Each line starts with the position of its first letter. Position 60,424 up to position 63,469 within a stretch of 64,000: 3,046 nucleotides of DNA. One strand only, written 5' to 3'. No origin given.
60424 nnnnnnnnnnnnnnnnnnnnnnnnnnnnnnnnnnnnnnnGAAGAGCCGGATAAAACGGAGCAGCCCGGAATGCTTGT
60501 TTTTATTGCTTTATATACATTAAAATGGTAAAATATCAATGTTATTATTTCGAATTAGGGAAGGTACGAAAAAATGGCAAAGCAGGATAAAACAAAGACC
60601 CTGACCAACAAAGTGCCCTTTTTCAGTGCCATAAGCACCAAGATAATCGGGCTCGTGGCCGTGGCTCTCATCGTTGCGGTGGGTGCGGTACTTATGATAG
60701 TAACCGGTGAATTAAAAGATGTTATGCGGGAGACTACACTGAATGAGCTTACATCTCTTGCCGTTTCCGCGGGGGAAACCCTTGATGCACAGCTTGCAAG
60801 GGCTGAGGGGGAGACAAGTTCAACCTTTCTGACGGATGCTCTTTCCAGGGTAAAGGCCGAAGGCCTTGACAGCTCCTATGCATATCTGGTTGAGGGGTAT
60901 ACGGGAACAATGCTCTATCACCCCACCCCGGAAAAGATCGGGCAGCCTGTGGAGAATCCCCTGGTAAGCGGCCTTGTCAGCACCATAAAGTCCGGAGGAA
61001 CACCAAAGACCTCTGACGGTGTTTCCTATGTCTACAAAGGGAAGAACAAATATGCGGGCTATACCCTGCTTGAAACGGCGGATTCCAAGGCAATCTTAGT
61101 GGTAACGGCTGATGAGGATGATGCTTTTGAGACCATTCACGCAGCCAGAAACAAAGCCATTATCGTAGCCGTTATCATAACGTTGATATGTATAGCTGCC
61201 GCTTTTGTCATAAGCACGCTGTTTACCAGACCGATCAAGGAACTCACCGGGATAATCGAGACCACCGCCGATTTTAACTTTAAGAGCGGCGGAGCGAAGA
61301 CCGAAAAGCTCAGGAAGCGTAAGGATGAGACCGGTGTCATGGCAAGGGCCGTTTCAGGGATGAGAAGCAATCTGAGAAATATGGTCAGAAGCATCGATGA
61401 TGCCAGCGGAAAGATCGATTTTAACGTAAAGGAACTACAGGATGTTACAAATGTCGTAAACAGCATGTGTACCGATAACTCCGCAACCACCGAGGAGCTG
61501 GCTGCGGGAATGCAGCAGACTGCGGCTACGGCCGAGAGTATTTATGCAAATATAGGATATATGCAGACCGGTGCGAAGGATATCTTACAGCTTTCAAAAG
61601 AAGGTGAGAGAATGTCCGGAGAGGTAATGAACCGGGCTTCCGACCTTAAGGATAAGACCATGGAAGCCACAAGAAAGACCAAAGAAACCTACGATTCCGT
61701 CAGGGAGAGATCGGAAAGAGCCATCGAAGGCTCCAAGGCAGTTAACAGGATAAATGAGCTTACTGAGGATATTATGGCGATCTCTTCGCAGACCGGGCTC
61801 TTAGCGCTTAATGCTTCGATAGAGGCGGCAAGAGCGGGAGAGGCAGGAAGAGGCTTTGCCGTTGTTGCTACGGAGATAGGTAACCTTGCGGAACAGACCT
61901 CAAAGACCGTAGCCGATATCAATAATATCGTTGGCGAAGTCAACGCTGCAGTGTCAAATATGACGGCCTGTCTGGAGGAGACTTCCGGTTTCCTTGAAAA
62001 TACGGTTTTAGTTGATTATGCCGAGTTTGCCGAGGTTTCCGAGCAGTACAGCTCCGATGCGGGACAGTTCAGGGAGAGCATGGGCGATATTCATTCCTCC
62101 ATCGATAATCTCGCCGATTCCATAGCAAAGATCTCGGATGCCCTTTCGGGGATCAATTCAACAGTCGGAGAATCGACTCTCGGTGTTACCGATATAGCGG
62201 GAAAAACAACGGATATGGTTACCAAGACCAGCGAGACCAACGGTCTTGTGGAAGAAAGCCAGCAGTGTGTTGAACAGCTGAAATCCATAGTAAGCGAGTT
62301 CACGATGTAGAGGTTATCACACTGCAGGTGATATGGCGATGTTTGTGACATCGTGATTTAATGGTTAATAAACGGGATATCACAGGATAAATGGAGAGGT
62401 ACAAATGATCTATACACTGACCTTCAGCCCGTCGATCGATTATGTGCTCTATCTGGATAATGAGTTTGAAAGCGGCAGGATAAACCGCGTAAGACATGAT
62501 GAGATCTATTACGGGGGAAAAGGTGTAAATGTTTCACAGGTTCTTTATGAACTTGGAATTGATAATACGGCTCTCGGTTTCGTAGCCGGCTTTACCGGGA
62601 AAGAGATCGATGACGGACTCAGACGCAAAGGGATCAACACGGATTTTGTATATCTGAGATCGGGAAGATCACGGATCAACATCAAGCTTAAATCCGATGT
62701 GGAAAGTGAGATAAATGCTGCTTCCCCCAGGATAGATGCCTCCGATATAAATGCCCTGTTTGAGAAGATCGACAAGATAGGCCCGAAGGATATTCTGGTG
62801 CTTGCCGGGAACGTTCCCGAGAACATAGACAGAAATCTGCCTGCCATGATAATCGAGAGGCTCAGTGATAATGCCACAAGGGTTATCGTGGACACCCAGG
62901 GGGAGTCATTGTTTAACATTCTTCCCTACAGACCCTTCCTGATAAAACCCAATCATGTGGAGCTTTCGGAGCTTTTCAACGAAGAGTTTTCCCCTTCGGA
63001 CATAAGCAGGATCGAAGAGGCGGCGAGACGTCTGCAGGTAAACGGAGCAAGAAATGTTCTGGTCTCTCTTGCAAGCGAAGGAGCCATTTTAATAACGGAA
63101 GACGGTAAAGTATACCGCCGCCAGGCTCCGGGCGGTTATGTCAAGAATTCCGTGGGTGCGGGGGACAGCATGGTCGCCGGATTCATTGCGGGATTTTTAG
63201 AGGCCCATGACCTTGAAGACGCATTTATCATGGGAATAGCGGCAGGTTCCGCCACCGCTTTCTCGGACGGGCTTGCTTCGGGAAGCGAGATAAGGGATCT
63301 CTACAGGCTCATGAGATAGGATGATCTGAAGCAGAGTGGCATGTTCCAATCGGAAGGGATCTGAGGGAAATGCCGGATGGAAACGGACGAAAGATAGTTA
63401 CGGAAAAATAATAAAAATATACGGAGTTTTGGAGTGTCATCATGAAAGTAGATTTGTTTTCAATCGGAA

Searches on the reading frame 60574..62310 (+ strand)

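Call 66: search_protein_families(library=pfam, proteins=[window:60574-62310:+])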
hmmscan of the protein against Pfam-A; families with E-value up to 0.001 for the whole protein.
window:60574-62310:+ (578 aa): 2 families
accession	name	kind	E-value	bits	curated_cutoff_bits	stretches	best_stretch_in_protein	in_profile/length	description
PF00015.26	MCPsignal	-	1.2e-26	94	34.6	1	364-529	10-170/172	Methyl-accepting chemotaxis protein (MCP) signalling domain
PF06008.19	Laminin_I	-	0.0008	19.6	34.6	0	263-357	24-125/259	Laminin Domain I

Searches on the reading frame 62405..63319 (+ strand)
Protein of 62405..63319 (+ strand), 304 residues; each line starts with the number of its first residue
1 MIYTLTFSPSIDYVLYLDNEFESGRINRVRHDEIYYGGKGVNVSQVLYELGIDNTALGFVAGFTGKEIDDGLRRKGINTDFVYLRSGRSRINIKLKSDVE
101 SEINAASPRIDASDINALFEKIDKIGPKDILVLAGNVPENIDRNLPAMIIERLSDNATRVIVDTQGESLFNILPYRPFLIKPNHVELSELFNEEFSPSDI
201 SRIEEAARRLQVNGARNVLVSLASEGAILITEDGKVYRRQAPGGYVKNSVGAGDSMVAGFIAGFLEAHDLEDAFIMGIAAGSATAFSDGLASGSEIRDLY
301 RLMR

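Call 66: search_protein_families(library=pfam, proteins=[window:62405-63319:+])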
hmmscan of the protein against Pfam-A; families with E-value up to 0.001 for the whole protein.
window:62405-63319:+ (304 aa): 2 families
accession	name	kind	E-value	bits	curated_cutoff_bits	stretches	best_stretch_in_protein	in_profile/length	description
PF00294.29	PfkB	-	3.2e-43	148.6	25.8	1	12-294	8-299/302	pfkB family carbohydrate kinase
PF08543.17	Phos_pyr_kin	-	8.2e-06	25.8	27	1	158-275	101-222/246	Phosphomethylpyrimidine kinase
